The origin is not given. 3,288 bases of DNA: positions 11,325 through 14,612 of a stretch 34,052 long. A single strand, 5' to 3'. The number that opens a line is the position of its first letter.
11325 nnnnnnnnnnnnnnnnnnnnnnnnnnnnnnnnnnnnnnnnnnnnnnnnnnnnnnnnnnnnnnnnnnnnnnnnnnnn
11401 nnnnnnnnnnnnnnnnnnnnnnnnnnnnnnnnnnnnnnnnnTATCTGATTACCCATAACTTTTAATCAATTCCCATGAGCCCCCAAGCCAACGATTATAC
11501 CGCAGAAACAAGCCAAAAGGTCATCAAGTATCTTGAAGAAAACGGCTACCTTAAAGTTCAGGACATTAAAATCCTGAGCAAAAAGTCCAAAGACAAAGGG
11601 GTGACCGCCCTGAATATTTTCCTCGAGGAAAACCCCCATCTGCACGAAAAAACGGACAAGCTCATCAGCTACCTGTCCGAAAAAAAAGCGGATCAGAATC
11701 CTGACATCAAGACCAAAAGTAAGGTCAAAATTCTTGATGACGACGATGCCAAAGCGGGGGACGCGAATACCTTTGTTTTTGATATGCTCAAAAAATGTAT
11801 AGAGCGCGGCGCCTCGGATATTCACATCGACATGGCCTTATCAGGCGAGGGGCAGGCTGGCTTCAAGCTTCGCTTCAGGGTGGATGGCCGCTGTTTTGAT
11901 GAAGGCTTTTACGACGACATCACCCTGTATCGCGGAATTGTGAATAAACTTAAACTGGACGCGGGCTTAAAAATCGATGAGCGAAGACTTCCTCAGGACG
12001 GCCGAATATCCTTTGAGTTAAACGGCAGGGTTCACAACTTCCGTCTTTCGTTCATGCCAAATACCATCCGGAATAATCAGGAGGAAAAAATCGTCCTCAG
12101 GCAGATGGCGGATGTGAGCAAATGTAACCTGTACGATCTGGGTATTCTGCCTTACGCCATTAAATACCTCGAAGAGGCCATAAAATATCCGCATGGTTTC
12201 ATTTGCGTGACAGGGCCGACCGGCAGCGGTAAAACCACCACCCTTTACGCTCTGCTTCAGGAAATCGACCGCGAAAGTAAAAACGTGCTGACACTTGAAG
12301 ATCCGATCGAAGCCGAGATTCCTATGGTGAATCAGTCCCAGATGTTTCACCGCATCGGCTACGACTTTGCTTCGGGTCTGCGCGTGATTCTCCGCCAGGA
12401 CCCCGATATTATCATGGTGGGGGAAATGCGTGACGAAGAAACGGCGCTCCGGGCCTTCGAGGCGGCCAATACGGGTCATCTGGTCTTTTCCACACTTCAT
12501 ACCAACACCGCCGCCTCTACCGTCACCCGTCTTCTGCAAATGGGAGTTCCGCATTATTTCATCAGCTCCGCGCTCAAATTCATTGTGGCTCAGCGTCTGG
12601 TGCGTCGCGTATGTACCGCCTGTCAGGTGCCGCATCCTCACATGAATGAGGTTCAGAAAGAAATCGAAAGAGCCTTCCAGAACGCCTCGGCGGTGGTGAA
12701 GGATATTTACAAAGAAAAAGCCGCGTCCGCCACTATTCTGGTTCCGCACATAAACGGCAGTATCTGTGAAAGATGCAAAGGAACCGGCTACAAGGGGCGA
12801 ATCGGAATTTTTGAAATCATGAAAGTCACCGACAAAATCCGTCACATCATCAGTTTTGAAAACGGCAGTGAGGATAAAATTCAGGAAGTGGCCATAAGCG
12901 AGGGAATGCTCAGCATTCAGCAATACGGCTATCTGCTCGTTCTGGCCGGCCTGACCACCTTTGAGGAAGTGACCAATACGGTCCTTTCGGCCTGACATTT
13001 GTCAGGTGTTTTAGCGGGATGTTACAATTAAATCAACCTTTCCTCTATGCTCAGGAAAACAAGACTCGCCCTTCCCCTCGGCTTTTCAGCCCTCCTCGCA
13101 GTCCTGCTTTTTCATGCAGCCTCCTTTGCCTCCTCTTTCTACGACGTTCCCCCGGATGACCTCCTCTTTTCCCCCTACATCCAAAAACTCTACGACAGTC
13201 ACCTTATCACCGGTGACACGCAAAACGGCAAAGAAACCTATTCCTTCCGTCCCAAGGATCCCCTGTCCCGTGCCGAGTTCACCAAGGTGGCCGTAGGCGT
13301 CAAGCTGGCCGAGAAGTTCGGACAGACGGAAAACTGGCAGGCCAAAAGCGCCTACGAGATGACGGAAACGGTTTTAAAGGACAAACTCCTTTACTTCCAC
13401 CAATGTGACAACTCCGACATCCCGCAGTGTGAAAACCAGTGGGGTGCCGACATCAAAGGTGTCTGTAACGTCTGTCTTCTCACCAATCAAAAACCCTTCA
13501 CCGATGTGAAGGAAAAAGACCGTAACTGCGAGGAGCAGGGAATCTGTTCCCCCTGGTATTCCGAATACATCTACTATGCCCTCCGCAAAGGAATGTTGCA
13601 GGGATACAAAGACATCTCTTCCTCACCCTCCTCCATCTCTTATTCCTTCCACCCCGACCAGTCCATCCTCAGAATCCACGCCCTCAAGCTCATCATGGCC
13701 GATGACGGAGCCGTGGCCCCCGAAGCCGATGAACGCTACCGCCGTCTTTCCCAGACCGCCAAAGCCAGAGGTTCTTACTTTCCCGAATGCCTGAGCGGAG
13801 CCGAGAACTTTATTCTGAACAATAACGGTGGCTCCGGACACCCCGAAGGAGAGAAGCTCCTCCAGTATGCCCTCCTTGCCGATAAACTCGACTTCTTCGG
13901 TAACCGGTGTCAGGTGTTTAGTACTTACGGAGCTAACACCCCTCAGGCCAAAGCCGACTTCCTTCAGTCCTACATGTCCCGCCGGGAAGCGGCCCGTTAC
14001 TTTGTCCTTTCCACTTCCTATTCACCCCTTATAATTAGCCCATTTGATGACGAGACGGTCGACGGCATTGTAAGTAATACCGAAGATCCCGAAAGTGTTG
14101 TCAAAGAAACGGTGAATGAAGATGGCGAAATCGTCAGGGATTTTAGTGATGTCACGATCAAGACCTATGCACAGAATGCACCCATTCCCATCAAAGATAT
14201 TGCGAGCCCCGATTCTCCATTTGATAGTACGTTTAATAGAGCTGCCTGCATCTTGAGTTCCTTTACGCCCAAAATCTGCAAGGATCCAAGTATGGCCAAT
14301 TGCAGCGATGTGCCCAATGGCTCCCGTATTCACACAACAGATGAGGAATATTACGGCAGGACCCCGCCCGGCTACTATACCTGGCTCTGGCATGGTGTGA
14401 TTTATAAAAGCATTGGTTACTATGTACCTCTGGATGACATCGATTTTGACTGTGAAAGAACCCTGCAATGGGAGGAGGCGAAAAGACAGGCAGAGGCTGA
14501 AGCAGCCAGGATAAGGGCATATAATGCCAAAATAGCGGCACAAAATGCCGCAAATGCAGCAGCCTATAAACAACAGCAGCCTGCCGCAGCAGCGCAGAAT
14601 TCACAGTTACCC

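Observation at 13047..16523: Sec-exported, SLH-anchored polymorphic-toxin-like protein ending in a RelA/SpoT-type pyrophosphokinase domain, encoded inside a type IV pilus locus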

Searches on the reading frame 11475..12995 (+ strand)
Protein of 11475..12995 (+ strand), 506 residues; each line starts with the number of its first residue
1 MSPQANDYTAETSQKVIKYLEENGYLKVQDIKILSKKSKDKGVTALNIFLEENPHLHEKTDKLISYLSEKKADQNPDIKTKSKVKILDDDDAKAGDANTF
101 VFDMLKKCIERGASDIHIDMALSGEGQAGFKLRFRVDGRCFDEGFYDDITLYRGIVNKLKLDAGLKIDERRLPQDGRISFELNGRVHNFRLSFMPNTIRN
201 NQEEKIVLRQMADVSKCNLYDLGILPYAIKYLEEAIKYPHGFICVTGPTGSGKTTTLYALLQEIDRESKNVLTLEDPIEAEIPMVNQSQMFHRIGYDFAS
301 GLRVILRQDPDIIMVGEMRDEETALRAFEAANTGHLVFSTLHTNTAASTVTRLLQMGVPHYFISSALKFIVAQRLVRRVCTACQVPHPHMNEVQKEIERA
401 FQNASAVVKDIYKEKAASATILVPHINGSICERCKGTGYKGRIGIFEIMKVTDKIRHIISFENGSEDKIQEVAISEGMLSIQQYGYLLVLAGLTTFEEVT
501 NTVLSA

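Call 3: search_protein_families(library=pfam, proteins=[window:11475-12995:+], max_evalue=0.1)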
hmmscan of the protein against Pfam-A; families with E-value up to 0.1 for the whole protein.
window:11475-12995:+ (506 aa): 25 families
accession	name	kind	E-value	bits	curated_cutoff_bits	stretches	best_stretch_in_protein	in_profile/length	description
PF00437.27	T2SSE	-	4.7e-104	348.4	24.9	1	99-500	10-369/370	Type II/IV secretion system protein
PF13401.12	AAA_22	-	4.5e-05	24.2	27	1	240-280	5-41/130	AAA domain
PF04851.21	ResIII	-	6.1e-05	23.4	22.5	1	228-278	11-63/164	Type III restriction enzyme, res subunit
PF25199.1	nSTAND_NTPase5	-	9.5e-05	22.7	34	1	241-279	42-81/145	Novel STAND NTPase 5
PF13304.12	AAA_21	-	0.00012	22.6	27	0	242-274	1-35/304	AAA domain, putative AbiEii toxin, Type IV TA system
PF20720.3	nSTAND3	-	0.00087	19.5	27.2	1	240-284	17-61/155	Novel STAND NTPase 3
PF13604.12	AAA_30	-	0.0021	18.3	27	1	232-273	10-51/191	AAA domain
PF13191.12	AAA_16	-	0.0027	18.7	32.6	1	239-275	24-57/167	AAA ATPase domain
PF00005.33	ABC_tran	-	0.0037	18.3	25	1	243-285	14-52/137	ABC transporter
PF13173.12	AAA_14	-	0.005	17.3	27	1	242-281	4-44/129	AAA domain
PF13476.12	AAA_23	-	0.0052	17.9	27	1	236-260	15-39/201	AAA domain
PF06414.18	Zeta_toxin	-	0.0052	16.7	22.3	1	243-287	19-63/199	Zeta toxin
PF13238.12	AAA_18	-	0.0055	17.6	29.4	1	243-340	1-79/128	AAA domain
PF13245.12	AAA_19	-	0.0081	16.8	25.1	1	234-268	3-39/134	AAA domain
PF13086.12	AAA_11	-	0.012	15.9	27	1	233-269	11-53/257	AAA domain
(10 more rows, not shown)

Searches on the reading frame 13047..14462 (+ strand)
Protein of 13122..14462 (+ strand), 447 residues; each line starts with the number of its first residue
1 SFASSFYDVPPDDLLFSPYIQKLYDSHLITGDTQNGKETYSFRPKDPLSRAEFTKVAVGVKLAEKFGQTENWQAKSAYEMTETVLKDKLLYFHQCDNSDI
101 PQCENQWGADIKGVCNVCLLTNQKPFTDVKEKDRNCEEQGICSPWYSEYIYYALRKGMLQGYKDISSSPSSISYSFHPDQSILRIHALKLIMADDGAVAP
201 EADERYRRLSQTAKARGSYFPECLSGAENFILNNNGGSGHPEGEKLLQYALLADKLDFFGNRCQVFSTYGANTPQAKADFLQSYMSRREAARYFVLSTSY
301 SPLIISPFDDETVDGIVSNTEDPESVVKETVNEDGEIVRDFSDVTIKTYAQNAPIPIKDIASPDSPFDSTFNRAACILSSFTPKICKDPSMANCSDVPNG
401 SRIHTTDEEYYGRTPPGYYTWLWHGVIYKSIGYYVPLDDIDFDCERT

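Call 11: search_protein_families(library=pfam, proteins=[window:13122-14462:+], max_evalue=1)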
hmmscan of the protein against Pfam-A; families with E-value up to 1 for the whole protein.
seq(447 aa): 1 family
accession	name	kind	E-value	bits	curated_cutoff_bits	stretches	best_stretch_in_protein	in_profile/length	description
PF00395.25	SLH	-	1.6e-08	34.8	20.8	2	6-53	2-43/44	S-layer homology domain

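Call 53: find_related_loci(query=A2, collection=genome_contigs, flank=10000)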
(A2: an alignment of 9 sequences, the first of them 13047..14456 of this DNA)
Query A2 (470 aa) in genome_contigs; peptide patterns used: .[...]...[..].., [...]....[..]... (x = any residue, [..] = any of these).
59 stretches matched a pattern; 6 encode a relative of the query (tblastn E <= 1e-3); 6 distinct loci.
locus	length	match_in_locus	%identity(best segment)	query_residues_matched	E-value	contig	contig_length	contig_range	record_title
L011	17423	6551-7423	40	17-328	2e-64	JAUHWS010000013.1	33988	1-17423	MAG: bacterium isolate 2_bin.3 NODE_932_length_33988_cov_3.149730, whole genome shotgun sequence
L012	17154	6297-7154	35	28-339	1e-44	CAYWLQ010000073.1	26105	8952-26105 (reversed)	MAG TPA_asm: uncultured Myxococcales bacterium isolate SRP192927_co6_757 genome assembly, contig: NODE_3690_length_26105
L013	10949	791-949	27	149-221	3e-5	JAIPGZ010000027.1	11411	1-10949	MAG: Candidatus Gracilibacteria bacterium isolate Tobar13.5m-G62 Tobar13-5m-20mill-C1345, whole genome shotgun sequence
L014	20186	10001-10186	35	28-94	8e-5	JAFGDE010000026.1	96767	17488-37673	MAG: Candidatus Saganbacteria bacterium isolate Zod_Metabat.1157 k87_11581341, whole genome shotgun sequence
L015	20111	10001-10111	32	170-216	1e-4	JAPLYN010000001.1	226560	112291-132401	MAG: Candidatus Peregrinibacteria bacterium isolate LacPavin_0818_WC45_MAG_38_18 LacPavin_0818_WC45_scaffold_20305, whol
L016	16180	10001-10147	40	29-83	3e-4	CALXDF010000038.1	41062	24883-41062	MAG: uncultured Oscillospiraceae bacterium isolate E0_RP0__bin191 genome assembly, contig: E0_RP0__k127_2330656, whole g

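Call 54: find_homologous_proteins(query=A2, max_evalue=1e-10)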
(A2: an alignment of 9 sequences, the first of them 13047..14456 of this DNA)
Query A2 (9 sequences) (470 aa, profile of the alignment): 6 proteins with E <= 1e-10 among 8000 candidates.
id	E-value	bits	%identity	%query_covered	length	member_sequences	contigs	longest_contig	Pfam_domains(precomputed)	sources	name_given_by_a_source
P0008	5.6e-244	828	63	99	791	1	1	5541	PF00395.26,PF22322.2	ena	-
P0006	6.8e-239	811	65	99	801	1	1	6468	PF00395.26,PF22322.2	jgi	-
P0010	1.3e-159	550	40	69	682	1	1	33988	PF00395.26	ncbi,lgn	-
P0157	7.6e-116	406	60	54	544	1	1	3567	-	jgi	-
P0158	1.5e-108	382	42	73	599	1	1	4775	PF00395.26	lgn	-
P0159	2.6e-77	279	46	44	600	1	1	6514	PF22322.2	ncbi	-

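Call 55: find_related_loci(query=A2, collection=metagenome_contigs, flank=8000)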
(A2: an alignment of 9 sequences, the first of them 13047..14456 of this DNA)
Query A2 (470 aa) in metagenome_contigs; peptide patterns used: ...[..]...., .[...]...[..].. (x = any residue, [..] = any of these).
169 stretches matched a pattern; 4 encode a relative of the query (tblastn E <= 1e-3); 4 distinct loci.
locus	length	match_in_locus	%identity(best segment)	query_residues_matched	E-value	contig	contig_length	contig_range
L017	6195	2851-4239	63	1-469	0e+0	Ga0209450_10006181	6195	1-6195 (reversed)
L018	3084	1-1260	65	37-469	0e+0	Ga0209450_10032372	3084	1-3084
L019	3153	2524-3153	70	8-227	2e-98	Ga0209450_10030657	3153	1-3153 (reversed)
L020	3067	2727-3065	61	2-107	4e-37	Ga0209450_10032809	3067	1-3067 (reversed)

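Call 59: search_protein_families(library=pfam, proteins=[L012:6144-8960:+, L012:8957-9550:+, L012:178-3213:+, P0157, P0158, P0159], max_evalue=0.01)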
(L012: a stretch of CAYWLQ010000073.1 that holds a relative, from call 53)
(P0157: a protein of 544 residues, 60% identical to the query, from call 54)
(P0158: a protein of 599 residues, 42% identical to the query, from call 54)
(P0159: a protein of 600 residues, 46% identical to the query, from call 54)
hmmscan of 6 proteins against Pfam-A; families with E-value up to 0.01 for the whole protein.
L012:6144-8960:+ (938 aa): 2 families
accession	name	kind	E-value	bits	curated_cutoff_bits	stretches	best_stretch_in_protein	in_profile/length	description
PF00395.25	SLH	-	6.9e-05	23.2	20.8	0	89-106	26-43/44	S-layer homology domain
PF04607.23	RelA_SpoT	-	0.00019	22.1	27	1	760-836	12-89/113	Region found in RelA / SpoT proteins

L012:8957-9550:+ (197 aa): 0 families

L012:178-3213:+ (1011 aa): 2 families
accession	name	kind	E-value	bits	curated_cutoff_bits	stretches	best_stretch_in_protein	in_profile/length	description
PF04773.18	FecR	-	2.1e-12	47.7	24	1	221-312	1-83/97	FecR protein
PF07963.17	N_methyl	-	0.00081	19.3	21.2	1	5-28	4-27/27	Prokaryotic N-terminal methylation motif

P0157 (544 aa): 0 families

P0158 (599 aa): 1 family
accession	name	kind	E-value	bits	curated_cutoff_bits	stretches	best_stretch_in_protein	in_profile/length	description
PF00395.25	SLH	-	3.5e-10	40.1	20.8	2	143-184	5-41/44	S-layer homology domain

P0159 (600 aa): 2 families
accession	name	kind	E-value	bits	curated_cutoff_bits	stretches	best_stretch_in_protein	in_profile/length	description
PF22322.1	DUF6973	-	8.8e-14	51.6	27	1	463-549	28-112/124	Domain of unknown function (DUF6973)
PF00395.25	SLH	-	0.0078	16.6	20.8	0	15-55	8-43/44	S-layer homology domain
